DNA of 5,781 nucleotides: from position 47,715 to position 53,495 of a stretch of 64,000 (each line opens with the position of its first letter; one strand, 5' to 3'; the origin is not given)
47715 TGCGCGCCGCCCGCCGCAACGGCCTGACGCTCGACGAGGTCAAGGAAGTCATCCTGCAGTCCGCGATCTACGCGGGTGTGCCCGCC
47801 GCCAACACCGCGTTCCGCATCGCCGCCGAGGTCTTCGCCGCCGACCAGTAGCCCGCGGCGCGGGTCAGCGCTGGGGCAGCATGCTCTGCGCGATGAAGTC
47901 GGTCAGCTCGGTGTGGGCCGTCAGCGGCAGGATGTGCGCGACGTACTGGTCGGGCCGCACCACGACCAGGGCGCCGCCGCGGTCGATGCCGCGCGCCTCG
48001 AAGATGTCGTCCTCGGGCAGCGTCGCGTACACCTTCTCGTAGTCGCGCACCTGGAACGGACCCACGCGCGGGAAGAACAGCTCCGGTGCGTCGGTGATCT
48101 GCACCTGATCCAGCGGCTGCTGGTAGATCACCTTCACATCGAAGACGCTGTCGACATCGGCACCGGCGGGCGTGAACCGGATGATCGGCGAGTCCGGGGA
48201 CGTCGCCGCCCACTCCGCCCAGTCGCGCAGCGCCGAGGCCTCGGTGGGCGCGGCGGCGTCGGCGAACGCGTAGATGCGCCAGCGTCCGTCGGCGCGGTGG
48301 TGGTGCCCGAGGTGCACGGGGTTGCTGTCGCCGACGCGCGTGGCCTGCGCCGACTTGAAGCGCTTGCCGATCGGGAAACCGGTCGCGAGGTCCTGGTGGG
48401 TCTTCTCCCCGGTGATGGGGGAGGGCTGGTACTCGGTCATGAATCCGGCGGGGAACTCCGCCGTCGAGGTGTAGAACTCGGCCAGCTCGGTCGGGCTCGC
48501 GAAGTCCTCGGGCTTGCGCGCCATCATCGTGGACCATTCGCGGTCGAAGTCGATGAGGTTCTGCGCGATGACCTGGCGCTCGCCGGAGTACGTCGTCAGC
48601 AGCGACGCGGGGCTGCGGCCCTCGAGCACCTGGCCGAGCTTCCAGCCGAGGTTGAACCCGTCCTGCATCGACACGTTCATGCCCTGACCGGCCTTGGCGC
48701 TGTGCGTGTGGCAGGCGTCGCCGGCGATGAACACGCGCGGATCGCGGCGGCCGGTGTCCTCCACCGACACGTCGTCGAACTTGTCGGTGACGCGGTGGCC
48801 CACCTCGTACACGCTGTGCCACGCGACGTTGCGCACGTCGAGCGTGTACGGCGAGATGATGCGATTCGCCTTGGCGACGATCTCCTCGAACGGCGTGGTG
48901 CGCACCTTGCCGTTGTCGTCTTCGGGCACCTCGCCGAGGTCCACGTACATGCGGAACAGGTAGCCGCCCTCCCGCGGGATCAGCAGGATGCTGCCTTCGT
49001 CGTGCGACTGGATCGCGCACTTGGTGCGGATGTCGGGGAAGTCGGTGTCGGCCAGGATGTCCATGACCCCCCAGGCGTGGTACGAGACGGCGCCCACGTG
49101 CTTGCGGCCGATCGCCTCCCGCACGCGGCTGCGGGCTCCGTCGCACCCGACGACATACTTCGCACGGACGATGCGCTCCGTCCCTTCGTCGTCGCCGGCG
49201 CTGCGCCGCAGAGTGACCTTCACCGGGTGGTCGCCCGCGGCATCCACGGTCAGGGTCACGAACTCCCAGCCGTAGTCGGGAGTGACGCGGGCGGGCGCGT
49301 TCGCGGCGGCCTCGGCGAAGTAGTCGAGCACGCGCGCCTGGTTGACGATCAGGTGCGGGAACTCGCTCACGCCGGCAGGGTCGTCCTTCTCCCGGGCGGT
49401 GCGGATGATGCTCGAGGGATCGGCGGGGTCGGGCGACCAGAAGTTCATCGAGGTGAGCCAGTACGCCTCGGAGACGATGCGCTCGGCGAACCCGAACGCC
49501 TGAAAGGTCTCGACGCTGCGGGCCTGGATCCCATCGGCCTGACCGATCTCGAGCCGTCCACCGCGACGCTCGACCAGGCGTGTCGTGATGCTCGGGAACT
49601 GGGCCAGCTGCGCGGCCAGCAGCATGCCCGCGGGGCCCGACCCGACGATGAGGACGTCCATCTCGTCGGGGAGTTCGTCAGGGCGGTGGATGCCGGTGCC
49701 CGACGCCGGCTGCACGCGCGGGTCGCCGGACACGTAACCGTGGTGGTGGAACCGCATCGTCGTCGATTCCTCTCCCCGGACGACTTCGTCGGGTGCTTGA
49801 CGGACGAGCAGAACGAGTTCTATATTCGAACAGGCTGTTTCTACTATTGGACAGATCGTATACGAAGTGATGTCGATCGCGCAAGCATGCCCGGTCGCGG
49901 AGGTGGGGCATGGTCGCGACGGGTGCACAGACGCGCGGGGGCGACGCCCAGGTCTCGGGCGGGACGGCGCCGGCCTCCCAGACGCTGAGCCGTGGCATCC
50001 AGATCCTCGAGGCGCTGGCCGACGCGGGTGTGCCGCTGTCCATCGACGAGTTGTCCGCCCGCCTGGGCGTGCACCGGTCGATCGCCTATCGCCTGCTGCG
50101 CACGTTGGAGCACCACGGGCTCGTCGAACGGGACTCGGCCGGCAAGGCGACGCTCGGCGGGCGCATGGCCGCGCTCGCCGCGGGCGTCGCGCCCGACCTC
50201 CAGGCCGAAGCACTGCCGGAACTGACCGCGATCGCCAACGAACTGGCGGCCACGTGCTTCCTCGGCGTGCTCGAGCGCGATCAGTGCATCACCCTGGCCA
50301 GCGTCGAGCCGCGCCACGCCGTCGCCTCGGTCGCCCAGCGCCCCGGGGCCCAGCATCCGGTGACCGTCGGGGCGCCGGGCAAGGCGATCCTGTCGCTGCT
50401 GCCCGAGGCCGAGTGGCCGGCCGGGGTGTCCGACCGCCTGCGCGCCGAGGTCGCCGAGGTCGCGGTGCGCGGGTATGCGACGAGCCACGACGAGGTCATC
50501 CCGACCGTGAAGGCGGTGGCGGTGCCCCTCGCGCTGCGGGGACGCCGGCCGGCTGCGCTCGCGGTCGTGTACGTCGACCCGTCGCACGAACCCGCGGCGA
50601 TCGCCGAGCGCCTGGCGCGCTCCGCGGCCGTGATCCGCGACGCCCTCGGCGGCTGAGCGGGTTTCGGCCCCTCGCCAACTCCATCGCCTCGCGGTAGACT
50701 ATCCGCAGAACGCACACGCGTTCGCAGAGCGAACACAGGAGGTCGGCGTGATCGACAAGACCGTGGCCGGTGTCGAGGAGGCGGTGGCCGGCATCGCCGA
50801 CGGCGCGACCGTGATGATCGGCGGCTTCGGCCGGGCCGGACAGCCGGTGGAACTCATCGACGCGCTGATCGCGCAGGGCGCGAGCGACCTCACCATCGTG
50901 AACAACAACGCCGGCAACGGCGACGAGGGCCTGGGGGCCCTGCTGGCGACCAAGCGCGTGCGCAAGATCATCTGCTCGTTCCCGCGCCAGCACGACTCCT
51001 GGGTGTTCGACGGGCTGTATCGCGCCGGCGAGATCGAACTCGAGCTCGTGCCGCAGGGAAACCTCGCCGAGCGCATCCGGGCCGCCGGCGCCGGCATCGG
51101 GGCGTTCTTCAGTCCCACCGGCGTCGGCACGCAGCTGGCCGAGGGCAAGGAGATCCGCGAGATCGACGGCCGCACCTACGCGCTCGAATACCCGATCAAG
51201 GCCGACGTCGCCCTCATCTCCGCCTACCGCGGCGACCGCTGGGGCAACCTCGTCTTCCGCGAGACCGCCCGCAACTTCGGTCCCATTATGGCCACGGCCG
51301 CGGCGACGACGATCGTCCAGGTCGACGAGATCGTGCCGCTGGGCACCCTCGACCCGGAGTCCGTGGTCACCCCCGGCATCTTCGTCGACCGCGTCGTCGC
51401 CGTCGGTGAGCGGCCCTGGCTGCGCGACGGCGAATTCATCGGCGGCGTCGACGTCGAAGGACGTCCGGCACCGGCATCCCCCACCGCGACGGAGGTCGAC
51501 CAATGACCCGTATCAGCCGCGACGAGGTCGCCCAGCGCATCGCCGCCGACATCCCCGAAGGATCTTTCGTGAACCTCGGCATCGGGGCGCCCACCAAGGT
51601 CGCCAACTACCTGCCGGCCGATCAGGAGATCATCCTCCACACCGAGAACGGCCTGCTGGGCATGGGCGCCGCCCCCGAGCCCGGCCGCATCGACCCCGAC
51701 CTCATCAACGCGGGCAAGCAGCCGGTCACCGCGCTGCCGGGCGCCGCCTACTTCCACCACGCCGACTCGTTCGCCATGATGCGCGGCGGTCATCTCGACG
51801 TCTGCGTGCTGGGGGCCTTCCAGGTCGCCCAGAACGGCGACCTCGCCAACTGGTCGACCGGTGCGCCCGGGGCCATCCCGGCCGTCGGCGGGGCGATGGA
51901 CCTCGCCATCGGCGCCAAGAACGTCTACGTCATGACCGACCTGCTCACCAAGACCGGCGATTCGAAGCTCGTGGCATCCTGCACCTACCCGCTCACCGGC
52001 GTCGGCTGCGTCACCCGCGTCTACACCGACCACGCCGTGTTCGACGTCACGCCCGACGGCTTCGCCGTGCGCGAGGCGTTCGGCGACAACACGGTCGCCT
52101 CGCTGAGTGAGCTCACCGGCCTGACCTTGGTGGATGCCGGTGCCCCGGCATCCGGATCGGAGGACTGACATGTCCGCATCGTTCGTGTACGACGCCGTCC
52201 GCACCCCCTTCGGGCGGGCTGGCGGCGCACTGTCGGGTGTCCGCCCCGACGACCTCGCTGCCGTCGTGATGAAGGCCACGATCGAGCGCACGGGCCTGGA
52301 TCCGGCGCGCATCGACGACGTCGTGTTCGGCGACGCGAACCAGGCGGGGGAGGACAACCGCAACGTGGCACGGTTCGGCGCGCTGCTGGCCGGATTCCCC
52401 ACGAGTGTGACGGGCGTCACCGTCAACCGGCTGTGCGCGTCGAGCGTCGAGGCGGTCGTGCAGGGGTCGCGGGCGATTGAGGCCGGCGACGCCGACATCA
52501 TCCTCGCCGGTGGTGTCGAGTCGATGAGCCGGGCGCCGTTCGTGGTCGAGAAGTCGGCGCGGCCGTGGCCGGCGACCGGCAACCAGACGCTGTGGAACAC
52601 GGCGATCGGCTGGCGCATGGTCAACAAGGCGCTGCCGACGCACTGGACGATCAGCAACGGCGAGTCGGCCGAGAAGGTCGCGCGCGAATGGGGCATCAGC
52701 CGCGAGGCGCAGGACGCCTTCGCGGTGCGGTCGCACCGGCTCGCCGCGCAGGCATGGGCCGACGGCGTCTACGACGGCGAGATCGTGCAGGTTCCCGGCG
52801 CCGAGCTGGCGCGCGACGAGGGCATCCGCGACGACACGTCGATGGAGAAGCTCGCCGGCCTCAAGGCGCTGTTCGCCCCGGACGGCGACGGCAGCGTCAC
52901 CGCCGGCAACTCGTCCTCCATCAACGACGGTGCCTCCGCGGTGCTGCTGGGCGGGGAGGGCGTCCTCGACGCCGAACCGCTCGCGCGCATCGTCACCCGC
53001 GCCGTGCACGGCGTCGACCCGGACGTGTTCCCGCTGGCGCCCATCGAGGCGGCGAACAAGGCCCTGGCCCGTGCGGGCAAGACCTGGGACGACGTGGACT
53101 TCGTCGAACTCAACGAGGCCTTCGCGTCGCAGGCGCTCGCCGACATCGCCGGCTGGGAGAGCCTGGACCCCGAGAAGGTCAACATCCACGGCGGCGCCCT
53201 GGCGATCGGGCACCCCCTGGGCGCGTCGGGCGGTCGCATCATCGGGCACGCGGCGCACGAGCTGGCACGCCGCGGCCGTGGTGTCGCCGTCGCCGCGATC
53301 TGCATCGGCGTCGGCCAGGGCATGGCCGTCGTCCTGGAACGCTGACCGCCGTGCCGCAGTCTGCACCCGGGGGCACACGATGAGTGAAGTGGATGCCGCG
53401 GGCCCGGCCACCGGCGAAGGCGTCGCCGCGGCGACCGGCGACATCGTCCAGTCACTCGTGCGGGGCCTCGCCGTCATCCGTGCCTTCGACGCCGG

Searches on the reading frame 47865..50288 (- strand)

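Call 49: search_protein_families(library=pfam, proteins=[window:47865-50288:-], max_evalue=0.00001)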
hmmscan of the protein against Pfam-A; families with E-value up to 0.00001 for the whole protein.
window:47865-50288:- (807 aa): 2 families
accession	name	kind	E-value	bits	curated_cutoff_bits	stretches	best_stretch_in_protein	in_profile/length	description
PF01494.25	FAD_binding_3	-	4.1e-64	217.4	22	1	209-581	1-348/349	FAD binding domain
PF07976.19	Phe_hydrox_dim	-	1.6e-54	185.3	24.9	1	618-806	1-196/197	Phenol hydroxylase, C-terminal dimerisation domain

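Call 51: search_protein_families(library=ncbifam, proteins=[window:47865-50288:-], max_evalue=1e-10)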
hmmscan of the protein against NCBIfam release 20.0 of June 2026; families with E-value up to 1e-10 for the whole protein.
window:47865-50288:- (807 aa): 19 families
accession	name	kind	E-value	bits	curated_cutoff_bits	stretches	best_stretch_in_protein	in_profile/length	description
NF006144.0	PRK08294.1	subfamily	0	1034.7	560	1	178-805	1-635/637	phenol 2-monooxygenase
NF004832.0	PRK06184.1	subfamily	8.1e-59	199.7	476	1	208-585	5-351/506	hypothetical protein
NF005531.0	PRK07190.1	equivalog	8.1e-44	150.1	530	1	209-584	5-342/487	FAD-binding protein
NF004780.0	PRK06126.1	subfamily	6.2e-42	143.6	445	1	207-593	6-380/552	hypothetical protein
NF033145.1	rif_monoox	equivalog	1.4e-41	142.9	800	1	210-598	1-350/472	rifampin monooxygenase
NF004831.0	PRK06183.1-5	equivalog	1.6e-41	142.4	546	1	209-593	8-357/568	bifunctional 3-(3-hydroxy-phenyl)propionate/3-hydroxycinnamic acid hydroxylase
NF004829.0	PRK06183.1-3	subfamily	1.3e-40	139.7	390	1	208-597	7-368/520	bifunctional 3-(3-hydroxy-phenyl)propionate/3-hydroxycinnamic acid hydroxylase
NF006092.0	PRK08244.1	equivalog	1e-39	136.5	644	1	210-580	3-335/494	monooxygenase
NF005303.0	PRK06834.1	subfamily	1.8e-39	135.6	625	1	209-578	3-326/488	hypothetical protein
NF006002.0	PRK08132.1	subfamily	3.4e-36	124.8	416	1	206-581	22-365/552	FAD-dependent oxidoreductase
NF004828.0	PRK06183.1-2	equivalog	2.2e-30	105.6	853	1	207-582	10-347/568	bifunctional 3-(3-hydroxy-phenyl)propionate/3-hydroxycinnamic acid hydroxylase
NF046068.1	AkvoneHdxseDnrF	equivalog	1.7e-29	103.1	650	2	489-581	270-352/439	aklavinone 12-hydroxylase DnrF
NF046069.1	AkvoneHdxseRdmE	equivalog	3.9e-28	98.5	700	1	212-580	1-352/521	aklavinone 12-hydroxylase RdmE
NF004827.0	PRK06183.1-1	equivalog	2.1e-26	92.5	966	1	209-582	15-353/554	bifunctional 3-(3-hydroxy-phenyl)propionate/3-hydroxycinnamic acid hydroxylase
NF000343.1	rif_mono_Iri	exception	3.4e-26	92.3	950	1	211-588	3-342/479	rifampin monooxygenase Iri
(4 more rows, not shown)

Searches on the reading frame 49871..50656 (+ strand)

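Call 49: search_protein_families(library=pfam, proteins=[window:49871-50656:+], max_evalue=0.00001)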
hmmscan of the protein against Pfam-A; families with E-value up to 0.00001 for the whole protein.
window:49871-50656:+ (261 aa): 5 families
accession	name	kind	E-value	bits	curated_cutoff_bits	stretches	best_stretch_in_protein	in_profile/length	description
PF09339.16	HTH_IclR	-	1.2e-16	60.6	22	1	38-88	1-51/52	IclR helix-turn-helix domain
PF01614.24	IclR_C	-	1.8e-10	41.1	24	1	109-233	8-147/174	Bacterial transcriptional regulator IclR C-terminal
PF25213.1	HVO_A0261_N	-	2e-06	28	35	1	43-99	14-69/86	HVO_A0261 N-terminal domain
PF01047.28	MarR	-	3.5e-06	27.2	24.6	0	55-87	17-49/59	MarR family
PF12802.13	MarR_2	-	4.2e-06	27.3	27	0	44-90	9-56/61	MarR family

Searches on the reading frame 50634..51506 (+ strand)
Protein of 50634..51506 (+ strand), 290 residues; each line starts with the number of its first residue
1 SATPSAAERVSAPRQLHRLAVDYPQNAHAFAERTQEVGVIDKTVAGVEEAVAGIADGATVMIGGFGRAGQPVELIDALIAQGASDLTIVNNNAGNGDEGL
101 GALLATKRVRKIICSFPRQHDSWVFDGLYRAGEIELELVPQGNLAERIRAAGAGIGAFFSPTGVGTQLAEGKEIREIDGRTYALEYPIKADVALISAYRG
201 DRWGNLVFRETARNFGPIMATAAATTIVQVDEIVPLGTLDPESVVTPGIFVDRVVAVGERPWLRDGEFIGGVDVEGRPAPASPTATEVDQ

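Call 49: search_protein_families(library=pfam, proteins=[window:50634-51506:+], max_evalue=0.00001)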
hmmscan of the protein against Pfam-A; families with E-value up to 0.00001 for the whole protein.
window:50634-51506:+ (290 aa): 1 family
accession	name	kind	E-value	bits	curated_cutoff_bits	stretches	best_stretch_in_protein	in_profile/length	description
PF01144.29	CoA_trans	-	2e-70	237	23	1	47-256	4-216/217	Coenzyme A transferase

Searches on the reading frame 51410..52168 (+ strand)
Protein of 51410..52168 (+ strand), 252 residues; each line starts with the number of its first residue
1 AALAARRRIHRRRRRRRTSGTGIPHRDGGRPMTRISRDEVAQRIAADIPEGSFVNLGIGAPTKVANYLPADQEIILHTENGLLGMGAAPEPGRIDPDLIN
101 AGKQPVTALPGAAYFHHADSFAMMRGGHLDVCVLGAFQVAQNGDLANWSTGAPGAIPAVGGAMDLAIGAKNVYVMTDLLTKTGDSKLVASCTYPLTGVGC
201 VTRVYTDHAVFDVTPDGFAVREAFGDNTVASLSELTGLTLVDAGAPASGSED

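Call 49: search_protein_families(library=pfam, proteins=[window:51410-52168:+], max_evalue=0.00001)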
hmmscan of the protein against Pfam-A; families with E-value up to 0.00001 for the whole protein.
window:51410-52168:+ (252 aa): 1 family
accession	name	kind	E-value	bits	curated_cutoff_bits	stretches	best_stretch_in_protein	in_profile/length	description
PF01144.29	CoA_trans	-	7.4e-39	133.8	23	1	39-214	3-194/217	Coenzyme A transferase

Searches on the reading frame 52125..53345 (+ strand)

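Call 49: search_protein_families(library=pfam, proteins=[window:52125-53345:+], max_evalue=0.00001)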
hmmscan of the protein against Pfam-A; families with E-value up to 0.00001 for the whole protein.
window:52125-53345:+ (406 aa): 2 families
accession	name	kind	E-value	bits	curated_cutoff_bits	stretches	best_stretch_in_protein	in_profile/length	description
PF00108.29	Thiolase_N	-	2.2e-68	230.9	26.4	1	21-275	3-256/260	Thiolase, N-terminal domain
PF02803.24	Thiolase_C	-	7.3e-41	139.1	27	1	284-406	2-123/123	Thiolase, C-terminal domain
